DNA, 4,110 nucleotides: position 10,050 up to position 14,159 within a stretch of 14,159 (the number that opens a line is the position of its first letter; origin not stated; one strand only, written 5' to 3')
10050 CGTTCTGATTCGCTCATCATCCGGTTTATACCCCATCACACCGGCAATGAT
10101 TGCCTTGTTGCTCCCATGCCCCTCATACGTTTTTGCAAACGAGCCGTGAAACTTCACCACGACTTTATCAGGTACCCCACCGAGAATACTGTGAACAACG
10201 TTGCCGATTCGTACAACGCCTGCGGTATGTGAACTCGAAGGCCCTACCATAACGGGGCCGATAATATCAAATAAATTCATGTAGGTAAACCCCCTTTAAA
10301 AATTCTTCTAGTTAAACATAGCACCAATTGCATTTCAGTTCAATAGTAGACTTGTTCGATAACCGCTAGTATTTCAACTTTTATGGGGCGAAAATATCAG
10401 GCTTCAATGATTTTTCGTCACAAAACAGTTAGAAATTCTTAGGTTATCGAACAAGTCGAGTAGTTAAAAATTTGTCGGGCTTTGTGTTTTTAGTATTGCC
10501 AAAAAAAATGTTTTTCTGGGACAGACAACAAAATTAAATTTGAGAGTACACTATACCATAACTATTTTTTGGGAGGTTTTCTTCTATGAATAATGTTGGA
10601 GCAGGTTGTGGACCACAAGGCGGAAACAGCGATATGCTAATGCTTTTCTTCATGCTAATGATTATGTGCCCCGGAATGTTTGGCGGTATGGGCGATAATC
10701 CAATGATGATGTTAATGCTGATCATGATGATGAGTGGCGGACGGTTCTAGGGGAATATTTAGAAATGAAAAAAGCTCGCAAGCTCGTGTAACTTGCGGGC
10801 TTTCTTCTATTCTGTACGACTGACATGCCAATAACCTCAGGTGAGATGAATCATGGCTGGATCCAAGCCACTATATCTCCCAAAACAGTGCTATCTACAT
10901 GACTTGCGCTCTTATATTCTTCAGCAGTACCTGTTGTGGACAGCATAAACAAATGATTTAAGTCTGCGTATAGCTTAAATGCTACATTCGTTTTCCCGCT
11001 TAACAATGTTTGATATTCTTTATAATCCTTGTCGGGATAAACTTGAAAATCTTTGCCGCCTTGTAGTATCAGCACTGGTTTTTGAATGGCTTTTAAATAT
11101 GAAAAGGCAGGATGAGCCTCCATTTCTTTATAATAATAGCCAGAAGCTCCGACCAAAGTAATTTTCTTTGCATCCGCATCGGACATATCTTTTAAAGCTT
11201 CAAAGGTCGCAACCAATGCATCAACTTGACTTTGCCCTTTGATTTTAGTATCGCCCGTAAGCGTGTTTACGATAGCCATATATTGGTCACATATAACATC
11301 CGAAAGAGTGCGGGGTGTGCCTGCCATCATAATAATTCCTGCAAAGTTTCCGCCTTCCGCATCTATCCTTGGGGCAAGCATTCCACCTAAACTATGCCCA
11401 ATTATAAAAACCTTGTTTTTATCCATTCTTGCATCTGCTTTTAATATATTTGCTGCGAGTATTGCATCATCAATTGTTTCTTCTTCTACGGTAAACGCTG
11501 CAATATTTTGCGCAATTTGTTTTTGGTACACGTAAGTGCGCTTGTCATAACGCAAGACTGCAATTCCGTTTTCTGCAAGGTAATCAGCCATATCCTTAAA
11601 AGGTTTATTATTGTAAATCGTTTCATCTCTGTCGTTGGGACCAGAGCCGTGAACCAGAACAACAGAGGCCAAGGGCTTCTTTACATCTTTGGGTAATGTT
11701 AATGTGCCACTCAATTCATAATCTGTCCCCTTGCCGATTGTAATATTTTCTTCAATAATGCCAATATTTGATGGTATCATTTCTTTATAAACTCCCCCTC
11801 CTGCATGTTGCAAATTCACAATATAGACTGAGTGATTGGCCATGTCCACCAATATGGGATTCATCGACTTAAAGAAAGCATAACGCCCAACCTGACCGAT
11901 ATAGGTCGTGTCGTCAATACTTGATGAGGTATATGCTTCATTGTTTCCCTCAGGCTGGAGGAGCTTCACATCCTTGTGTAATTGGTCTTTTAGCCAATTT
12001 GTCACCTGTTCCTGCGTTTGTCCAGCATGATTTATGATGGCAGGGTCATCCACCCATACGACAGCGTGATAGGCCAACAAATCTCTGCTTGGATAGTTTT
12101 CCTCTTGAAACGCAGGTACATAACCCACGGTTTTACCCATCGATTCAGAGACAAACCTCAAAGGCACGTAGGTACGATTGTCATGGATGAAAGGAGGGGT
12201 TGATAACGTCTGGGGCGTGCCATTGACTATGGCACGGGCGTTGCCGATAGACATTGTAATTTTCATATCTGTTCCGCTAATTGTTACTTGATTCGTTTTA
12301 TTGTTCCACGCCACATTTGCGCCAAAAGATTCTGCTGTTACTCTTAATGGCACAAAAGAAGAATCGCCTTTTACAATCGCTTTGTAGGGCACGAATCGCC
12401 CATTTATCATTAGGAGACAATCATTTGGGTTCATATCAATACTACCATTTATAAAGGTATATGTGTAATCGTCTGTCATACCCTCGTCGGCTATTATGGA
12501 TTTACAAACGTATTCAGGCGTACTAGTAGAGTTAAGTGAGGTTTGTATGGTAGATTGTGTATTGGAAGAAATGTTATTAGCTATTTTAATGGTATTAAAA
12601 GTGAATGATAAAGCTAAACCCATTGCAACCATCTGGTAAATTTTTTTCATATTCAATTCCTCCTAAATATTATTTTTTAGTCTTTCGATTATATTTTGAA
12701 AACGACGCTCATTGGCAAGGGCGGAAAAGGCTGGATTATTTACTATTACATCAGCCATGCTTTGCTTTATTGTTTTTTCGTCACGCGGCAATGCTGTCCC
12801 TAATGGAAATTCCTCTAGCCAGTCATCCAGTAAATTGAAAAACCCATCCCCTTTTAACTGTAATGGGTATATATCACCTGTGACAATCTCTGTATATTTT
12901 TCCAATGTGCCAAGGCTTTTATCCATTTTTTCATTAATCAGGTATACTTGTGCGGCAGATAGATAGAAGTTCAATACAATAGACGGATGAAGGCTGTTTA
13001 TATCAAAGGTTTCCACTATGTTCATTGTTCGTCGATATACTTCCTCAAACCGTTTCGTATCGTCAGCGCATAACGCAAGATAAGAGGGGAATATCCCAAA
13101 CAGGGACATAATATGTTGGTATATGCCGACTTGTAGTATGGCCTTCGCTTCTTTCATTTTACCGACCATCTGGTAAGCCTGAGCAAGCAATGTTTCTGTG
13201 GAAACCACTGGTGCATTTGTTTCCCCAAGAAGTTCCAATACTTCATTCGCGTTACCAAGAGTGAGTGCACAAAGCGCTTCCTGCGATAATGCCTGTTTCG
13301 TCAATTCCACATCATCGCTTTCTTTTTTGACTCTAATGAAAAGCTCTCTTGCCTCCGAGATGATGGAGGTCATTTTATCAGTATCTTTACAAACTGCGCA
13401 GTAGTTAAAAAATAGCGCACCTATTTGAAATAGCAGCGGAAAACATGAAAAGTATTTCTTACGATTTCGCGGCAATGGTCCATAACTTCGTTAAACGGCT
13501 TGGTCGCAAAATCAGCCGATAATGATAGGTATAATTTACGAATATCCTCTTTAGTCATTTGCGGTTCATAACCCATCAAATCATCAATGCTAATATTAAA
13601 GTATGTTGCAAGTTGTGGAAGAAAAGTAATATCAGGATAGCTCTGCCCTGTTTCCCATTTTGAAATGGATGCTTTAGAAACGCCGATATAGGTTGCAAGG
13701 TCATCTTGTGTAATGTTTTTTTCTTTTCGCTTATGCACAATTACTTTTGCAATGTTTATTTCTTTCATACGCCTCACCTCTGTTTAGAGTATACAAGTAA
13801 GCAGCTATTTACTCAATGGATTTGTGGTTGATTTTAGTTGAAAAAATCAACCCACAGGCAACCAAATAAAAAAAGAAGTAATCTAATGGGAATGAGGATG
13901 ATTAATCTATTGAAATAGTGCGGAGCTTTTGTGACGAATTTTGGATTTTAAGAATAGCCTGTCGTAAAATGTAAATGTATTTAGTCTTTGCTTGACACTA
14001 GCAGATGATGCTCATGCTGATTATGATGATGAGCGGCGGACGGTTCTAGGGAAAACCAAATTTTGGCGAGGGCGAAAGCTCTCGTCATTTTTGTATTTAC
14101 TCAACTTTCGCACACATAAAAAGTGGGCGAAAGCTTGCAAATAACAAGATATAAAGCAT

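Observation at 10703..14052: About 50-bp direct repeats (peptide-gene 3' ends) bracket a 3.3-kb regulator plus secreted-hydrolase module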

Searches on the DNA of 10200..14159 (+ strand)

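Call 9: search_rna_families(source=window, start=10200, end=14159, threshold=evalue, max_evalue=1)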
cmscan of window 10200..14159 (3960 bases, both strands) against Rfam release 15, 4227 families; matches with E-value up to 1: 1.
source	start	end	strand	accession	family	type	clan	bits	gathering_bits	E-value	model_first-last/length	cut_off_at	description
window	10694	10809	+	RF00506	Thr_leader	Cis-reg; leader;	-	23.5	55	0.29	1-118/118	no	Threonine operon leader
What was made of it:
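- A weak Thr-leader-like Rfam hit lies over the copy-1 tail plus terminator (23.5 bits, E = 0.29, call 9).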

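Call 82: search_dna_similar(query=window:10751-14003:+, collection=plasmids, mode=distant, max_rows=8)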
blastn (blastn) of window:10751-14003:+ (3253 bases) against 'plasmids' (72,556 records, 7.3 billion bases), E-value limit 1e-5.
Records with a match: 5; places in all: 5; records where one place covers at least 80% of the query: 0.
Best place of each record, by identity: 60-80% 5.
By first word of the organism name: Bacillus 4; Peribacillus 1.
By predicted mobility (MOB-suite, as given by PLSDB): non-mobilizable 5.
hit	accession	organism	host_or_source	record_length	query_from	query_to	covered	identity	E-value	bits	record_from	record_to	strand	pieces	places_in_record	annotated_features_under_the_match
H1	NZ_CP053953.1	Bacillus cereus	-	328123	574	3036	17%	72.6%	3e-38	307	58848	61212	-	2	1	helix-turn-helix transcriptional regulator | CPBP family intramembrane glutamic endopeptidase | alpha/beta fold hydrolase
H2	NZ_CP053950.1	Bacillus cereus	-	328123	574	3036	17%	72.6%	3e-38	307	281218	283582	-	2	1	helix-turn-helix transcriptional regulator | CPBP family intramembrane glutamic endopeptidase | alpha/beta fold hydrolase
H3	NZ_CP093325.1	Bacillus sp. N5-665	whole organism,peat soil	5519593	2651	3030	12%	70.7%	9e-39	170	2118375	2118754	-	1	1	none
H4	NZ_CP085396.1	Peribacillus frigoritolerans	single cell,soil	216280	558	915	11%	66.5%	1e-18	104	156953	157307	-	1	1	alpha/beta fold hydrolase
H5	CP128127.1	Bacillus cereus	bacterial isolate,pine forrest soil ...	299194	2791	3111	10%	73.4%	2e-41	179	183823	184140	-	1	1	helix-turn-helix transcriptional regulator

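Call 83: search_dna_similar(query=window:10751-14003:+, collection=phages, mode=distant, max_rows=8)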
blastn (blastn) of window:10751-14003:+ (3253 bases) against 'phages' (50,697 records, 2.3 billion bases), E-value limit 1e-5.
No match.
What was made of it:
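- Tried and rejected: Phage database search for the cargo: no match (call 83).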

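Call 84: get_annotated_region(hit=H1, flank=4000)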
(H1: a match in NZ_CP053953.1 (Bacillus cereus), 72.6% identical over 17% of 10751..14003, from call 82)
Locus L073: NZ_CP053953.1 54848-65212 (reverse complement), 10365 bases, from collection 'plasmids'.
description: Bacillus cereus strain FDAARGOS_798 plasmid unnamed2, complete sequence
organism: Bacillus cereus (NCBI taxid 1396)
taxonomy: Bacteria; Bacillota; Bacilli; Bacillales; Bacillaceae; Bacillus; Bacillus cereus
host: -; source: -; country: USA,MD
typing (MOB-suite, as given by PLSDB): non-mobilizable; replicon rep_cluster_125,rep_cluster_459; mating-pair formation MPF_T
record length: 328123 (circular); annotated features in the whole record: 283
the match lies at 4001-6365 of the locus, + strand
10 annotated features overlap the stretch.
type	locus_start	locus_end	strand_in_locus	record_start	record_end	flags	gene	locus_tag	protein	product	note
CDS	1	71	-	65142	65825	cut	-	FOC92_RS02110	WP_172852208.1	hypothetical protein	-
CDS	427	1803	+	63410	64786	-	-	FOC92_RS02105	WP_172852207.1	alpha/beta fold hydrolase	-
CDS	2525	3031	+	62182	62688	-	-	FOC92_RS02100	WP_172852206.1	DinB family protein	-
CDS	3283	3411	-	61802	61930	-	-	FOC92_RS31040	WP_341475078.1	hypothetical protein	-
CDS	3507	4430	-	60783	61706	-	-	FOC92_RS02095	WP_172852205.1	alpha/beta fold hydrolase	-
CDS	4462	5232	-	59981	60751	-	-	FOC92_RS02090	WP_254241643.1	CPBP family intramembrane glutamic endopeptidase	GO:0071586 - CAAX-box protein processing [Evidence IEA]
CDS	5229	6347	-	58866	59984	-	-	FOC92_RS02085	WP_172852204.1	helix-turn-helix transcriptional regulator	-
CDS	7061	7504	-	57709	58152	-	-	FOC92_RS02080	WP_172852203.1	hypothetical protein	-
CDS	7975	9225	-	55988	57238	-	-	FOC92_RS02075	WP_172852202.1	MFS transporter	GO:0055085 - transmembrane transport [Evidence IEA]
CDS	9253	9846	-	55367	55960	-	-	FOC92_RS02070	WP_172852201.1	winged helix-turn-helix domain-containing protein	-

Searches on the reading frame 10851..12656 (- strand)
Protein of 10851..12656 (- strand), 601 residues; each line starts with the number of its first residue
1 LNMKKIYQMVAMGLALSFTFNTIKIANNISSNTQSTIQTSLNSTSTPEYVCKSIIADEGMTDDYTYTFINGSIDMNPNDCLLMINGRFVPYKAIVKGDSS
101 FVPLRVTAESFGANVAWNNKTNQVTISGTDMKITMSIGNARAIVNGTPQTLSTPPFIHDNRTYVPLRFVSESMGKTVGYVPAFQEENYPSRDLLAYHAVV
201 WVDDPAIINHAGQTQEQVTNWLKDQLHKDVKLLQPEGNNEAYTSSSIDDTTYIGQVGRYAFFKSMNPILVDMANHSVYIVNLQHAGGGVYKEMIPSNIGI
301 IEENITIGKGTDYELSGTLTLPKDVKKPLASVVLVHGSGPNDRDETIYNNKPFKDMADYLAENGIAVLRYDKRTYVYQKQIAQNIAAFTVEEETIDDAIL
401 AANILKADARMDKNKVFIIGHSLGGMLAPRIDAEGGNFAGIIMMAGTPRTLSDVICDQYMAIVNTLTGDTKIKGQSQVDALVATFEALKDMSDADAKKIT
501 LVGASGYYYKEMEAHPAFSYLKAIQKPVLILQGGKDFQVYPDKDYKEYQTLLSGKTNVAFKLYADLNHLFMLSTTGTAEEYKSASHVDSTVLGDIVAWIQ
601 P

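Call 5: search_protein_families(library=pfam, proteins=[window:10851-12656:-], max_evalue=0.01)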
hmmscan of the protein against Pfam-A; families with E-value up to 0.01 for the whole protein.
window:10851-12656:- (601 aa): 11 families
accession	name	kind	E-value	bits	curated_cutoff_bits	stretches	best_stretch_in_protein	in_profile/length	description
PF07833.16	Cu_amine_oxidN1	-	2.3e-28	98.7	24.2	1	84-180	2-100/108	Copper amine oxidase N-terminal domain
PF12146.15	Hydrolase_4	-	7.4e-12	45.5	27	1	328-571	3-235/239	Serine aminopeptidase, S33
PF00326.27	Peptidase_S9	-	1.7e-11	44.5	22.6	2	359-446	9-97/213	Prolyl oligopeptidase family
PF01738.24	DLH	-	1.6e-08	34.8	21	1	500-581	119-200/217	Dienelactone hydrolase family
PF12697.13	Abhydrolase_6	-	4.5e-08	34.5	26.3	1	332-572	1-208/217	Alpha/beta hydrolase family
PF20408.4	Abhydrolase_11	-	7.7e-07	29.5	27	1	330-444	3-105/193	Alpha/beta hydrolase domain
PF20434.5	BD-FAE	-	1.2e-06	28.6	26.8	1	320-542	4-206/215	BD-FAE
PF00561.26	Abhydrolase_1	-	2e-05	24.8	25.8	0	332-428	3-83/245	alpha/beta hydrolase fold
PF07819.20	PGAP1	-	4.8e-05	23.7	24.3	1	392-507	69-174/233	PGAP1-like alpha/beta domain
PF12695.13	Abhydrolase_5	-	5e-05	23.6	27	1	388-449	29-92/164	Alpha/beta hydrolase family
PF07859.19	Abhydrolase_3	-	0.0003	21.1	25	0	394-571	48-209/210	alpha/beta hydrolase fold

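Call 8: find_encoding_contigs(protein=window:10851-12653:-, flank=10000, max_places=10)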
Protein window:10851-12653:- (600 aa): no gene with exactly this product is on record in the collection.

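Call 12: search_protein_families(library=ncbifam, proteins=[window:10851-12656:-], max_evalue=0.1)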
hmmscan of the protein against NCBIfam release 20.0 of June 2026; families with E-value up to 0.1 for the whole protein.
window:10851-12656:- (601 aa): 13 families
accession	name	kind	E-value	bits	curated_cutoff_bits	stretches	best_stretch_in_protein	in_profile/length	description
NF041096.1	esterase_EstD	equivalog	5e-79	266.3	600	1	301-600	136-418/421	esterase EstD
NF011285.0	PRK14696.1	equivalog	1.7e-08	33.1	1278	1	97-187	33-121/757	primary-amine oxidase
NF050058.1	e_dPHAscl_type1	hypoth_equivalog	4e-07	29.8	150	1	319-460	12-151/276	extracellular catalytic domain type 1 short-chain-length polyhydroxyalkanoate depolymerase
NF052610.1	macro_16_ester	equivalog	0.0013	18.1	420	1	357-428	44-108/281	alpha/beta fold macrolide esterase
NF041759.1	mac_hydro_EstT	equivalog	0.0016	17.7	450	1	355-447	41-127/278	macrolide hydrolase EstT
TIGR01738.1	bioH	equivalog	0.011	15.4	206.95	0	402-497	53-147/245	pimeloyl-ACP methyl ester esterase BioH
TIGR01250.1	pro_imino_pep_2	subfamily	0.012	15.2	167.65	1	329-429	25-111/288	proline iminopeptidase-family hydrolase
NF045948.1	ProImpepThrmp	equivalog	0.022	14.2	500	1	360-428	48-109/291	proline iminopeptidase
NF051488.1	bifunc_PcaDC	exception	0.049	12.7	390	0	366-569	40-233/375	bifunctional 3-oxoadipate enol-lactonase/4-carboxymuconolactone decarboxylase PcaDC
NF053693.1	esterase_mleCBF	exception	0.051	13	564.5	0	355-428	42-108/279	CBF family alpha/beta fold macrolide esterase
NF002010.0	PRK00811.1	equivalog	0.054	12.7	260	0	332-384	155-205/287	polyamine aminopropyltransferase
TIGR01840.1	esterase_phb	subfamily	0.065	12.7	107.85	0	322-448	6-130/213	PHB depolymerase family esterase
TIGR03100.1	hydr1_PEP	hypoth_equivalog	0.088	12.1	168.45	0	333-375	29-68/274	hydrolase 1, exosortase A system-associated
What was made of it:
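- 10851..12650 (-): Secreted 599-aa hydrolase: N-terminal hydrophobic signal, Cu_amine_oxidN1 'stalk' domain, and an EstD-like alpha/beta-hydrolase domain. Cargo gene 2. Calls 5, 12.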

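Call 44: find_homologous_proteins(query=window:10851-12653:-, max_evalue=1e-20)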
Query window:10851-12653:- (600 aa): 6715 proteins with E <= 1e-20 among 8000 candidates; the best 120 are listed.
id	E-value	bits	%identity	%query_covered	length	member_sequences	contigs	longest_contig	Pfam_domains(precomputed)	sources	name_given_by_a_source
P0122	0.0e+0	1350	100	100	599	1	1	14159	PF00326.28,PF20408.5,PF12697.14,PF01738.25,PF00561.27,PF12146.16,PF20434.6,PF07833.17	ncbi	-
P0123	6.3e-138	479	71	51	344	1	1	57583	PF00326.28,PF12697.14,PF01738.25,PF12695.14,PF07819.20,PF12146.16,PF20434.6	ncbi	-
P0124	3.2e-134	467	71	50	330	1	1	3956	PF00326.28,PF12697.14,PF01738.25,PF12695.14,PF12146.16,PF20434.6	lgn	-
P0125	1.2e-133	465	69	51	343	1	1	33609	PF00326.28,PF12697.14,PF01738.25,PF12146.16,PF20434.6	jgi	-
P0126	1.2e-127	445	66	51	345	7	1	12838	PF00326.28,PF07859.20,PF20408.5,PF12697.14,PF01738.25,PF00561.27,PF07819.20,PF12146.16,PF20434.6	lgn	-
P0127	2.5e-127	444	66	51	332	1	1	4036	PF00326.28,PF20408.5,PF01738.25,PF12695.14,PF00561.27,PF12146.16,PF20434.6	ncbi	-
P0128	6.3e-126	440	66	50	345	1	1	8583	PF00326.28,PF20408.5,PF12697.14,PF01738.25,PF12695.14,PF00561.27,PF07819.20,PF12146.16,PF20434.6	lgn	-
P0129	7.2e-124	433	65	50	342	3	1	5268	PF00326.28,PF20408.5,PF12697.14,PF01738.25,PF12695.14,PF00561.27,PF07819.20,PF12146.16,PF20434.6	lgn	-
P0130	1.6e-123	432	64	51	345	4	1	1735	PF00326.28,PF20408.5,PF12697.14,PF01738.25,PF00561.27,PF07819.20,PF12146.16,PF20434.6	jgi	jgi:dienelactone hydrolase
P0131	6.8e-122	426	63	51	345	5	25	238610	PF00326.28,PF12697.14,PF01738.25,PF12695.14,PF00561.27,PF12146.16,PF20434.6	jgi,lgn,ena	-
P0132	2.7e-118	414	64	50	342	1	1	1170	PF00326.28,PF01738.25,PF12146.16,PF20434.6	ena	-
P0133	2.8e-118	414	61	51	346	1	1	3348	PF00326.28,PF07859.20,PF20408.5,PF12697.14,PF01738.25,PF12695.14,PF00561.27,PF07819.20,PF12146.16,PF20434.6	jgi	jgi:dienelactone hydrolase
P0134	3.0e-118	414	61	50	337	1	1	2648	PF00326.28,PF07859.20,PF20408.5,PF12697.14,PF01738.25,PF12695.14,PF00561.27,PF12146.16,PF20434.6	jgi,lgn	jgi:dipeptidyl aminopeptidase/acylaminoacyl peptidase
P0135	3.5e-117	411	61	50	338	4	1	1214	PF00326.28,PF07859.20,PF20408.5,PF12697.14,PF01738.25,PF12695.14,PF00561.27,PF12146.16,PF20434.6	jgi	-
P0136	9.5e-117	409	62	51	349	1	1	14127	PF00326.28,PF20408.5,PF12697.14,PF01738.25,PF00561.27,PF07819.20,PF12146.16,PF20434.6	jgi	-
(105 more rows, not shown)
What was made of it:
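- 10851..12650 (-): P0122 is an identical 599-aa protein (call 44).
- The window is a complete 14,159-nt contig of a MAG-type assembly that ends 105 nt after copy 2 (call 44).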

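Call 45: find_encoding_contigs(protein=P0122, flank=10000, max_places=3)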
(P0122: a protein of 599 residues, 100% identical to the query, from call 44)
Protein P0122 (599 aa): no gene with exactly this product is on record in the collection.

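Call 46: find_encoding_contigs(protein=P0123, flank=8000, max_places=2)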
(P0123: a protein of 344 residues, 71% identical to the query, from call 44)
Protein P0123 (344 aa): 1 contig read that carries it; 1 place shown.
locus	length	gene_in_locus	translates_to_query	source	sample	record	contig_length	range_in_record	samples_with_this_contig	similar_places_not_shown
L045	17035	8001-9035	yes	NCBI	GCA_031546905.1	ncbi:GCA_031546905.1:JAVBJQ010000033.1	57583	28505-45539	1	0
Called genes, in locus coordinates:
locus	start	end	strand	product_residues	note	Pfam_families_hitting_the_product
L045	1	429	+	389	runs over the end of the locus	PF04851:ResIII, PF00270:DEAD, PF00271:Helicase_C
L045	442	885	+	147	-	-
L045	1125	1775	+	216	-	PF09515:Thia_YuaJ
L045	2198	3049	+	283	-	-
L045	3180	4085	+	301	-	-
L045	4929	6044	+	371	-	PF01381:HTH_3, PF12844:HTH_19 (weak), PF13443:HTH_26, PF13560:HTH_31 (weak), PF13181:TPR_8 (faint)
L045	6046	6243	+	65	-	PF13396:PLDc_N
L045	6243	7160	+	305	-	PF00005:ABC_tran, PF13304:AAA_21 (weak), PF13732:DrrA1-3_C (weak)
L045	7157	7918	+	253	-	PF12698:ABC2_membrane_3 (weak)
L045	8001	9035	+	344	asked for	PF01738:DLH (weak), PF20434:BD-FAE (weak), PF12697:Abhydrolase_6 (weak), PF00326:Peptidase_S9 (weak), PF12146:Hydrolase_4, PF12695:Abhydrolase_5 (faint), PF07819:PGAP1 (faint)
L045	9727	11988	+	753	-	PF12729:4HB_MCP_1, PF00672:HAMP, PF18575:HAMP_N3 (faint), PF18947:HAMP_2, PF00015:MCPsignal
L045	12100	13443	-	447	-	PF25390:WD40_RLD, PF25384:Alsin_RLD (faint), PF25390:WD40_RLD, PF00415:RCC1, PF13540:RCC1_2 (weak), PF00415:RCC1, PF13540:RCC1_2, PF00415:RCC1 (weak)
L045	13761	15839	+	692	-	PF05223:MecA_N, PF03717:PBP_dimer, PF00905:Transpeptidase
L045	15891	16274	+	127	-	PF03965:Penicillinase_R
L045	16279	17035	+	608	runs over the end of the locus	PF05569:Peptidase_M56, PF00905:Transpeptidase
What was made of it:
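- On att-flanked integrated islet / CIME: The cargo matches ordinary chromosomal or plasmid operons (calls 46, 82, 84).
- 10851..12650 (-): The catalytic half is 71% identical to P0123, which closes the regulator-ABC operon in L045 (call 46).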
